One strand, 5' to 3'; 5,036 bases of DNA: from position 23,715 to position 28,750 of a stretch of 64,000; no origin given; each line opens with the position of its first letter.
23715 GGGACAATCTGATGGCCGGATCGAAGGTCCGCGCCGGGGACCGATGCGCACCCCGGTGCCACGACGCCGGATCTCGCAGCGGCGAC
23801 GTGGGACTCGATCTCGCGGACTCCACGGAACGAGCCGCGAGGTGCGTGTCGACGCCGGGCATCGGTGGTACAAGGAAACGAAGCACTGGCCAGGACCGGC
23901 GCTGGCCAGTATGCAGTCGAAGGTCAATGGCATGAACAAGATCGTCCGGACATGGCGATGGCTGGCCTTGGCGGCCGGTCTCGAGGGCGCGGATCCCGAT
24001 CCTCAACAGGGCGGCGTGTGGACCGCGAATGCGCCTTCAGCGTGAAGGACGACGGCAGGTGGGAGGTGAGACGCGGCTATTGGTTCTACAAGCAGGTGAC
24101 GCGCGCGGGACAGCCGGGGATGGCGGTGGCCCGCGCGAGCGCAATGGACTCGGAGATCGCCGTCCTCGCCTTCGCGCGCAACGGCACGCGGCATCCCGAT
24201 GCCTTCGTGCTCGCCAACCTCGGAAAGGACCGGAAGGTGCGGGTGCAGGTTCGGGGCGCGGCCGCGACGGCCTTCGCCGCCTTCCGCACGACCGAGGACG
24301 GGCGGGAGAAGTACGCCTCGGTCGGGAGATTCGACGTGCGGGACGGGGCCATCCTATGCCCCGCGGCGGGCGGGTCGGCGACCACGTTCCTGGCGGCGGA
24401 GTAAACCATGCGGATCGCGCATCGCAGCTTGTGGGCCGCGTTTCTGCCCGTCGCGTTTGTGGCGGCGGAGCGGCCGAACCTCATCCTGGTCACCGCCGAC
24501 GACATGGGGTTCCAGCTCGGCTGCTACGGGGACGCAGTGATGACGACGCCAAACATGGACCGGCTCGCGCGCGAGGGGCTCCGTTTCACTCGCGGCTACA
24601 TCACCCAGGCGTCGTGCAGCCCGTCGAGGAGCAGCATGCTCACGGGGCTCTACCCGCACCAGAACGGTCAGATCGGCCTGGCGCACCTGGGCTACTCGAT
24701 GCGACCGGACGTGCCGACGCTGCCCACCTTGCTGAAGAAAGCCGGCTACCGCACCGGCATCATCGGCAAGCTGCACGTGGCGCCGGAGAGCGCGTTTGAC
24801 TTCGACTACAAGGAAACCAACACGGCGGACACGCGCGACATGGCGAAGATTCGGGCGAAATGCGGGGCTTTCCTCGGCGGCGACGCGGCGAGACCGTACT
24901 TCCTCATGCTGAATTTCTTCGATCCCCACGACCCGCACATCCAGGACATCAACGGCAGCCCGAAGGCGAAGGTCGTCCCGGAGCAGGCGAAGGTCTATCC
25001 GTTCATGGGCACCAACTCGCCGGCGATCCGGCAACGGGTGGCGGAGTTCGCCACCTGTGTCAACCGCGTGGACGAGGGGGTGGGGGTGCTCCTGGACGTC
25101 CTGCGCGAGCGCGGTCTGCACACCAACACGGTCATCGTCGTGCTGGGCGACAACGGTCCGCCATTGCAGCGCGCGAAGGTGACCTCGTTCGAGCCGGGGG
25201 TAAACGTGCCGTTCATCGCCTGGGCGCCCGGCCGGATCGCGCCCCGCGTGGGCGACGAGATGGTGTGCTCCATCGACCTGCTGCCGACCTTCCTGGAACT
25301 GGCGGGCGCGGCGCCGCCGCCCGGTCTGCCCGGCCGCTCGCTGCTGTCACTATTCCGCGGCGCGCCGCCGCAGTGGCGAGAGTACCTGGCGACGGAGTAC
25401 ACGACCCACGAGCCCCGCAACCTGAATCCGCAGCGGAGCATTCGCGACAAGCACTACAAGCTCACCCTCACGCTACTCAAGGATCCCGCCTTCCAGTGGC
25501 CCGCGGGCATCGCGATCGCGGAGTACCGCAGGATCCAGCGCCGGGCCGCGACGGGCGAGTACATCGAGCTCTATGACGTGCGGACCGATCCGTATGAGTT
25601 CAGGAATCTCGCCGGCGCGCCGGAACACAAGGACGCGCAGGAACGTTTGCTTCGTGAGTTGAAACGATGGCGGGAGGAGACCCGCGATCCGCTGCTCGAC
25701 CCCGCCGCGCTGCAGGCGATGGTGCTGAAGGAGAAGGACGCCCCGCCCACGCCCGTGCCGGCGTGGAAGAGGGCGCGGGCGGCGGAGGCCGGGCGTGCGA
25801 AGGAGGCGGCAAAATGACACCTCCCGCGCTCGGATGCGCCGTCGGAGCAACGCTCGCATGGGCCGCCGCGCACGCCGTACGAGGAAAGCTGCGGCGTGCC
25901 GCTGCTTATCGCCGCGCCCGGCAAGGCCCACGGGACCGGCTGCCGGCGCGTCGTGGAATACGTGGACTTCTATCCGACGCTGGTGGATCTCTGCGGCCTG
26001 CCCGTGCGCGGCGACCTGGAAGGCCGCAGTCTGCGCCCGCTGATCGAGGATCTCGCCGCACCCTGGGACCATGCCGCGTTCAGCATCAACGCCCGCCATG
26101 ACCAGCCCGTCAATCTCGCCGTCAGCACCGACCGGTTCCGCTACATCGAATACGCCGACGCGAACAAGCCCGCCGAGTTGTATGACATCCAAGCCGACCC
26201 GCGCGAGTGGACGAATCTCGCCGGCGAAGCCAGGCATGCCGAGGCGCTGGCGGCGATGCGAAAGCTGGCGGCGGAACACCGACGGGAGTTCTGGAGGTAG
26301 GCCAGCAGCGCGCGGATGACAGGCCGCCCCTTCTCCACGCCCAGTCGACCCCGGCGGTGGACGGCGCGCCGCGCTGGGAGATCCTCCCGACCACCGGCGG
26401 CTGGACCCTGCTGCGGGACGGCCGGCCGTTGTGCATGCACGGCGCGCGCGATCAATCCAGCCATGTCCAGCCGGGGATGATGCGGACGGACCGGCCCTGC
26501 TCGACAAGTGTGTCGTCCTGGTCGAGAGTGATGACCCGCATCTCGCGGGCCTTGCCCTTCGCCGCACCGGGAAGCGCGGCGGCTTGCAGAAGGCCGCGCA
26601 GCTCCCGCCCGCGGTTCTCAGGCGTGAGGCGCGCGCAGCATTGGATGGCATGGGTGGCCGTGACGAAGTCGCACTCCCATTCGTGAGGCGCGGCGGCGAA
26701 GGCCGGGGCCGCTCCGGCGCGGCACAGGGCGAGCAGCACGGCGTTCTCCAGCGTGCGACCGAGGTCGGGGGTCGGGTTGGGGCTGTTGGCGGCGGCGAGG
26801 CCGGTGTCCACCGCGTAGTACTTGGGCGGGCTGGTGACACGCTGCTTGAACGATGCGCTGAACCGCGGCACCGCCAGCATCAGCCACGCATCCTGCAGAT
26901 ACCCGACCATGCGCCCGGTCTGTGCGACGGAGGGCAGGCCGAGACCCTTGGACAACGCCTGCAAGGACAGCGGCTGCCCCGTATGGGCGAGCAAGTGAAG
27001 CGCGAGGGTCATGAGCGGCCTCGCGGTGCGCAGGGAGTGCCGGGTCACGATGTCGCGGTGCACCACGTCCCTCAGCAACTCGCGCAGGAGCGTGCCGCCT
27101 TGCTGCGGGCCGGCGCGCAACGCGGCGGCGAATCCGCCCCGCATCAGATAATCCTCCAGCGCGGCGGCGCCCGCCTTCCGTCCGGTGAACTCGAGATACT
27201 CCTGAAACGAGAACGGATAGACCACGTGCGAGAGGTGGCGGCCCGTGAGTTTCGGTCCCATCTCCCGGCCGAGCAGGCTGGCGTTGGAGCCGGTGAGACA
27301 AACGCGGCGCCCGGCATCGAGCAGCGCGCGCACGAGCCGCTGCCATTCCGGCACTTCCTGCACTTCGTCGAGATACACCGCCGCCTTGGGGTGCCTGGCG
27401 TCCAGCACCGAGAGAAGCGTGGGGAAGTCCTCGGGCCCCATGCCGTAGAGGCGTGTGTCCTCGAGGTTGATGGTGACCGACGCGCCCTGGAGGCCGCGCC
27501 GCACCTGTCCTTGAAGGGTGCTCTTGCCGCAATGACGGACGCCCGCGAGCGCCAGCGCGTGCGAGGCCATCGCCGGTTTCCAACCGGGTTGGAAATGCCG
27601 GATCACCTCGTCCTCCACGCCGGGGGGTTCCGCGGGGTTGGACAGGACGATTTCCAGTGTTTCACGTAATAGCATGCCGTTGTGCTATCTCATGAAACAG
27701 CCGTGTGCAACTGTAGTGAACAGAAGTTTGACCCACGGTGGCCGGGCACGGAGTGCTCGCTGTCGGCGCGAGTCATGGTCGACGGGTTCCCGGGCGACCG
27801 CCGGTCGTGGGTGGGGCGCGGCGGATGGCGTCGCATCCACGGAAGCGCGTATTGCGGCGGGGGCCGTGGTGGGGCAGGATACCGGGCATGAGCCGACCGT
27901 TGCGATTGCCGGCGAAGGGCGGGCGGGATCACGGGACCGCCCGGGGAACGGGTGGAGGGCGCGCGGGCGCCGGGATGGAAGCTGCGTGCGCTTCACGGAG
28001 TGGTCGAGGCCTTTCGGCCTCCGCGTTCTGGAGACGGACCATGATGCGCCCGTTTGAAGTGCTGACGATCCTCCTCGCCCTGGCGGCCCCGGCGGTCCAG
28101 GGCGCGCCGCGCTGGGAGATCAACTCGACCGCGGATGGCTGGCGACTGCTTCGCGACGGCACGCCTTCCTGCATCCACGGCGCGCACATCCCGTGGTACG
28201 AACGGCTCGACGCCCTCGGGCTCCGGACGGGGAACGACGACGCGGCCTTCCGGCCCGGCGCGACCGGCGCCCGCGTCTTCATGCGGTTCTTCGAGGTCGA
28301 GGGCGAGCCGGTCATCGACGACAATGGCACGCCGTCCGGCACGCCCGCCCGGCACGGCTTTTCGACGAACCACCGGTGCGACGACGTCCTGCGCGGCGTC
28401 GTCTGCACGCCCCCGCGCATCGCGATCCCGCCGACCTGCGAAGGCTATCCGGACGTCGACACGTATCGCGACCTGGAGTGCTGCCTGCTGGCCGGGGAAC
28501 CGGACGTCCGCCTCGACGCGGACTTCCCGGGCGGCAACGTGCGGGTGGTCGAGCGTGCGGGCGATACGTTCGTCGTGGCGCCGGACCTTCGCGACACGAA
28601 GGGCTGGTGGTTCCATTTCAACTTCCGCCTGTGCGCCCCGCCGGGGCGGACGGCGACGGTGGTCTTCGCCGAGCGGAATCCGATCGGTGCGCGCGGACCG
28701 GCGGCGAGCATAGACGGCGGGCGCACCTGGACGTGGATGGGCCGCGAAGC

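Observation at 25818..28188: Tandem gene remnants (sulfatase C-terminus, M14 5' fragment) flanking an AAA ATPase gene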

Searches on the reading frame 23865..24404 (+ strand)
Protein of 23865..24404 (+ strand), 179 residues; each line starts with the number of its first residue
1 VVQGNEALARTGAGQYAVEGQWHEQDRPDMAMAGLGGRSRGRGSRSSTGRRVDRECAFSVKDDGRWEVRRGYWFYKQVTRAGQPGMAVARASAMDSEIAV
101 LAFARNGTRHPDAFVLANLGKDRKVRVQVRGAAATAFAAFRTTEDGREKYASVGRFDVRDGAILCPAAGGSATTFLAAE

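Call 6: search_protein_families(library=pfam, proteins=[window:23865-24404:+], max_evalue=0.01)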
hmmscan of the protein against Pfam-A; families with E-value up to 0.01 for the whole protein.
window:23865-24404:+ (179 aa): 0 families

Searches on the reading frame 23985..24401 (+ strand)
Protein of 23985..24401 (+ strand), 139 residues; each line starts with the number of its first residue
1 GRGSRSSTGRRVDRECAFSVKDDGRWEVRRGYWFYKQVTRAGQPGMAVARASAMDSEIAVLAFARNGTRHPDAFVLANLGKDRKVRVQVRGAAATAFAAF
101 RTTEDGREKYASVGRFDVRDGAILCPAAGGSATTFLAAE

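Call 64: search_solved_structures(query=window:23985-24401:+, max_evalue=1)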
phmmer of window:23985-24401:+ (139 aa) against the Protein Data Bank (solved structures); distinct sequences matched with E-value up to 1: 1.
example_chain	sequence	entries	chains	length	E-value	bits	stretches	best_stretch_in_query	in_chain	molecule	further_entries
9ywn_A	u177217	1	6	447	0.16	15.3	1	28-117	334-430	Glucuronoarabinoxylan endo-1,4-beta-xylanase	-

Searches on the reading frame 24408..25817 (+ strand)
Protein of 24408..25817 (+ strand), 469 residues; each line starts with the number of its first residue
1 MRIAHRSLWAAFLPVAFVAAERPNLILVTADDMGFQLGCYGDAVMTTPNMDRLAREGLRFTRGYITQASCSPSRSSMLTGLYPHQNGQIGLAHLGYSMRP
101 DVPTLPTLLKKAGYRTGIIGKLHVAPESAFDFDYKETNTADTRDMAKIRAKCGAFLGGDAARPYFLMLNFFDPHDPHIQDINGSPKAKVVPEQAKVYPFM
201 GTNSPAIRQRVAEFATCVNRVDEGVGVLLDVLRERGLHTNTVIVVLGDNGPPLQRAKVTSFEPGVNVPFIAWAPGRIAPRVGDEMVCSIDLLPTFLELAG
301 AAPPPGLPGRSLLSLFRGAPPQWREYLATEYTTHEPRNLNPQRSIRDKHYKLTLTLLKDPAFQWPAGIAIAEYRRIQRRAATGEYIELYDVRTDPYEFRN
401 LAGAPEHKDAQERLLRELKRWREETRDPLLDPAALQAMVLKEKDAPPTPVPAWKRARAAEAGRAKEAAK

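Call 6: search_protein_families(library=pfam, proteins=[window:24408-25817:+], max_evalue=0.01)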
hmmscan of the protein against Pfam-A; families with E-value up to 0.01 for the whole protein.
window:24408-25817:+ (469 aa): 3 families
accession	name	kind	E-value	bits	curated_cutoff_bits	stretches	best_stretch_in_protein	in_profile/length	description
PF00884.28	Sulfatase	-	7.2e-49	167.1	25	1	23-301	1-301/301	Sulfatase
PF16347.10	SGSH_C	-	1e-18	68.4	29.3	2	260-353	11-107/154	N-sulphoglucosamine sulphohydrolase, C-terminal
PF01663.27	Phosphodiest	-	3.7e-09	37.1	23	2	45-89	18-63/342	Type I phosphodiesterase / nucleotide pyrophosphatase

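Call 15: find_encoding_contigs(protein=window:24408-25817:+, flank=10000, max_places=10)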
Protein window:24408-25817:+ (469 aa): 2 contigs read that carry it; 1 place shown.
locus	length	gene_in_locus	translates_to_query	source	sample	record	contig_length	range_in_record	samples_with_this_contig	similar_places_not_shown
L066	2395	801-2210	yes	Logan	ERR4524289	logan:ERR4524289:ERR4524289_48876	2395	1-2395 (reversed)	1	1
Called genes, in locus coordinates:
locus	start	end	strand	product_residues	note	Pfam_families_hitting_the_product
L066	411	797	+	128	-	-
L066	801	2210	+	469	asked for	PF00884:Sulfatase, PF01663:Phosphodiest (faint), PF16347:SGSH_C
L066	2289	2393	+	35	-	?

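Call 43: search_protein_families(library=ncbifam, proteins=[window:24408-25817:+], max_evalue=0.001)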
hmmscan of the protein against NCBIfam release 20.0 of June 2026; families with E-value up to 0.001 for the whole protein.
window:24408-25817:+ (469 aa): 4 families
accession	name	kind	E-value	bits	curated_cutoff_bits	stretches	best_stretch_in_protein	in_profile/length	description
NF010322.0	PRK13759.1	equivalog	3.5e-48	164.3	481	2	19-129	3-112/486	arylsulfatase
TIGR03417.1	chol_sulfatase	equivalog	1.2e-38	133.2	433.45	2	203-360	245-403/500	choline-sulfatase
NF045661.1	HdlasePehA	equivalog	2.9e-31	108.7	900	2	205-423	275-486/506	phosphoric/sulfuric ester hydrolase PehA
NF052527.1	Mn_arylsulf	exception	2e-21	76.5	850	2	22-127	1-106/479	manganese-dependent arylsulfatase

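Call 56: find_homologous_proteins(query=window:24408-25814:+, max_evalue=1e-60)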
Query window:24408-25814:+ (469 aa): 1204 proteins with E <= 1e-60 among 8000 candidates; the best 120 are listed.
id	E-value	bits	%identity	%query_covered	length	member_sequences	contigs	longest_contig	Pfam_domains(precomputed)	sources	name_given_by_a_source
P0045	0.0e+0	1083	100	100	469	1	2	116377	PF01663.28,PF16347.11,PF00884.29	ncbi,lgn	-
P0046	2.2e-250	849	81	93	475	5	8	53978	PF01663.28,PF16347.11,PF00884.29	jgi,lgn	-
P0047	2.3e-247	840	77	98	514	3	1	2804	PF01663.28,PF16347.11,PF00884.29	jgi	jgi:N-sulfoglucosamine sulfohydrolase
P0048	4.9e-245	832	78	96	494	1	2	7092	PF01663.28,PF16347.11,PF00884.29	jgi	jgi:N-sulfoglucosamine sulfohydrolase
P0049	8.8e-245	831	78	96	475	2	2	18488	PF01663.28,PF16347.11,PF00884.29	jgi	jgi:N-sulfoglucosamine sulfohydrolase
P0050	7.3e-244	828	77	97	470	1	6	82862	PF01663.28,PF16347.11,PF00884.29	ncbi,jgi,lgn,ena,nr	ncbi:MAG TPA: sulfatase [Candidatus Paceibacterota bacterium]|nr:sulfatase [Verrucomicrobiota bacter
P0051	5.8e-243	825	79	94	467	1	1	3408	PF01663.28,PF16347.11,PF00884.29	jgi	jgi:N-sulfoglucosamine sulfohydrolase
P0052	1.1e-241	821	74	99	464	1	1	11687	PF01663.28,PF16347.11,PF00884.29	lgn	-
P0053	2.3e-241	820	78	94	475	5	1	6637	PF01663.28,PF16347.11,PF00884.29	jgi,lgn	jgi:N-sulfoglucosamine sulfohydrolase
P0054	1.2e-240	817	78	94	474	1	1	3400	PF01663.28,PF16347.11,PF00884.29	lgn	-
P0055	2.1e-240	817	76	96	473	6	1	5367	PF01663.28,PF16347.11,PF00884.29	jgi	jgi:N-sulfoglucosamine sulfohydrolase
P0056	1.0e-238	811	76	96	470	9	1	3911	PF01663.28,PF16347.11,PF00884.29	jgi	-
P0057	1.6e-238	810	79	93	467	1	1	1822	PF01663.28,PF16347.11,PF00884.29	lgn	-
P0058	1.3e-237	807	75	95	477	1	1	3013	PF01663.28,PF16347.11,PF00884.29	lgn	-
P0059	1.7e-236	804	77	94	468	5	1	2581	PF01663.28,PF16347.11,PF00884.29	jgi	-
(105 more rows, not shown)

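Call 57: find_encoding_contigs(protein=P0046, flank=10000, max_places=3)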
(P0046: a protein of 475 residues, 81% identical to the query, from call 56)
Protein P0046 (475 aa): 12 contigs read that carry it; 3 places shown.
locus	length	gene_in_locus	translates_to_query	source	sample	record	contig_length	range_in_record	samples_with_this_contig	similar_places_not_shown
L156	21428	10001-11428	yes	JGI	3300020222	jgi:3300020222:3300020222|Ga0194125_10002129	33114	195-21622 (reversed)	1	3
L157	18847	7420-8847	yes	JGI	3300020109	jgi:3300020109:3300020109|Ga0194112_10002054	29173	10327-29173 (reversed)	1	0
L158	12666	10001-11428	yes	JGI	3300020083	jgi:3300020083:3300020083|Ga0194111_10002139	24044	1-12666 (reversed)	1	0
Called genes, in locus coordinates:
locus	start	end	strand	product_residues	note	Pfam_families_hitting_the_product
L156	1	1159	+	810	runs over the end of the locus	-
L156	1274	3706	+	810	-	PF02638:GHL10, PF13200:DUF4015 (weak)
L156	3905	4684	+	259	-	PF01797:Y1_Tnp (weak)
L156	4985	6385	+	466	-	-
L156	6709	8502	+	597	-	PF02156:Glyco_hydro_26, PF00754:F5_F8_type_C, PF22633:F5_F8_type_C_2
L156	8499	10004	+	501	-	PF00884:Sulfatase, PF01663:Phosphodiest (faint), PF16347:SGSH_C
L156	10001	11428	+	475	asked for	PF00884:Sulfatase, PF01663:Phosphodiest (faint), PF16347:SGSH_C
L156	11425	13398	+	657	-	PF05345:He_PIG, PF06452:CBM9_1 (weak)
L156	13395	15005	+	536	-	-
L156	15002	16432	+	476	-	PF00884:Sulfatase, PF01663:Phosphodiest (faint), PF16347:SGSH_C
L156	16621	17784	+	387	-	PF13378:MR_MLE_C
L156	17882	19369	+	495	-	-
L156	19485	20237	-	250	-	PF13489:Methyltransf_23, PF07021:MetW, PF13847:Methyltransf_31 (weak), PF08241:Methyltransf_11, PF08242:Methyltransf_12, PF13649:Methyltransf_25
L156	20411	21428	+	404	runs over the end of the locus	?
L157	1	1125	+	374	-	?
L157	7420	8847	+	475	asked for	PF00884:Sulfatase, PF01663:Phosphodiest (faint), PF16347:SGSH_C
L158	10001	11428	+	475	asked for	PF00884:Sulfatase, PF01663:Phosphodiest (faint), PF16347:SGSH_C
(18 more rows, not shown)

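Call 58: find_encoding_contigs(protein=P0050, flank=10000, max_places=3)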
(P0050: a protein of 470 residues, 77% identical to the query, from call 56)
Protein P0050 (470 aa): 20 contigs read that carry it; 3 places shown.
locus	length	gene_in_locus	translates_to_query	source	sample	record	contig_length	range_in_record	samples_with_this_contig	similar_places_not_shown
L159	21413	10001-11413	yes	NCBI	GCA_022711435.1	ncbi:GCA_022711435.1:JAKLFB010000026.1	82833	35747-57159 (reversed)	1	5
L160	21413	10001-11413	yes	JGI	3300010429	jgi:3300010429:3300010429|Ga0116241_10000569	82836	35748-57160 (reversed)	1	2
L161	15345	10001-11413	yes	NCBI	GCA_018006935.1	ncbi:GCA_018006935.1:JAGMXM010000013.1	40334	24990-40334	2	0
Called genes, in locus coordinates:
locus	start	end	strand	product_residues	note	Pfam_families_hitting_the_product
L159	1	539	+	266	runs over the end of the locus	-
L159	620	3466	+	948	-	PF17957:Big_7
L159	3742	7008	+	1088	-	PF13385:Laminin_G_3, PF01551:Peptidase_M23 (weak)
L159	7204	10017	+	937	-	-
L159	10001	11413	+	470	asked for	PF00884:Sulfatase, PF01663:Phosphodiest (faint), PF16347:SGSH_C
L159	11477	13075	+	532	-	PF00884:Sulfatase, PF01663:Phosphodiest, PF16347:SGSH_C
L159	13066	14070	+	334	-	PF04392:ABC_sub_bind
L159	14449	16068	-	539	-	PF16586:DUF5060, PF13204:Apiosidase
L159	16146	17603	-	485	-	PF00884:Sulfatase, PF01663:Phosphodiest (weak), PF16347:SGSH_C (weak)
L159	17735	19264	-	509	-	PF00884:Sulfatase, PF01663:Phosphodiest (faint), PF16347:SGSH_C (faint)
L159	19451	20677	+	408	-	PF00288:GHMP_kinases_N (weak), PF08544:GHMP_kinases_C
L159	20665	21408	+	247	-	PF00483:NTP_transferase, PF12804:NTP_transf_3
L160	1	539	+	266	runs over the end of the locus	-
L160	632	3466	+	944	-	PF17957:Big_7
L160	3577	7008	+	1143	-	PF13385:Laminin_G_3, PF01551:Peptidase_M23 (weak)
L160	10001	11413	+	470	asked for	PF00884:Sulfatase, PF01663:Phosphodiest (faint), PF16347:SGSH_C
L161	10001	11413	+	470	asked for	PF00884:Sulfatase, PF01663:Phosphodiest (faint), PF16347:SGSH_C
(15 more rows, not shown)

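Call 65: list_cluster_members(proteins=[P0045, P0014])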
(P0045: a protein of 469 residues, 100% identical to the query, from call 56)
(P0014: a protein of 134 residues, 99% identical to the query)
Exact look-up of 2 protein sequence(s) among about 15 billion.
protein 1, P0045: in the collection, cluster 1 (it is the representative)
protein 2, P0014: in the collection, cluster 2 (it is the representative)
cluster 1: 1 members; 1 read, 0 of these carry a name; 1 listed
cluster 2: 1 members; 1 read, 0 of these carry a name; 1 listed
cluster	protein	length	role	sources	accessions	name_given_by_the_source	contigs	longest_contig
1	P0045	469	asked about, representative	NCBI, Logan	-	-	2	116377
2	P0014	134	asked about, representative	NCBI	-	-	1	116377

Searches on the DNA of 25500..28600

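Call 55: search_rna_families(source=window, start=25500, end=28600, threshold=evalue, max_evalue=1)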
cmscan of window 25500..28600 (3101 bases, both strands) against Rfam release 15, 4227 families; matches with E-value up to 1: 1.
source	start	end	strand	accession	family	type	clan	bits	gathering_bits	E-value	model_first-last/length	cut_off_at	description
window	28000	28036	-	RF01343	CRISPR-DR33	Gene; CRISPR;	-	22.1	39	0.16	1-37/37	no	CRISPR RNA direct repeat element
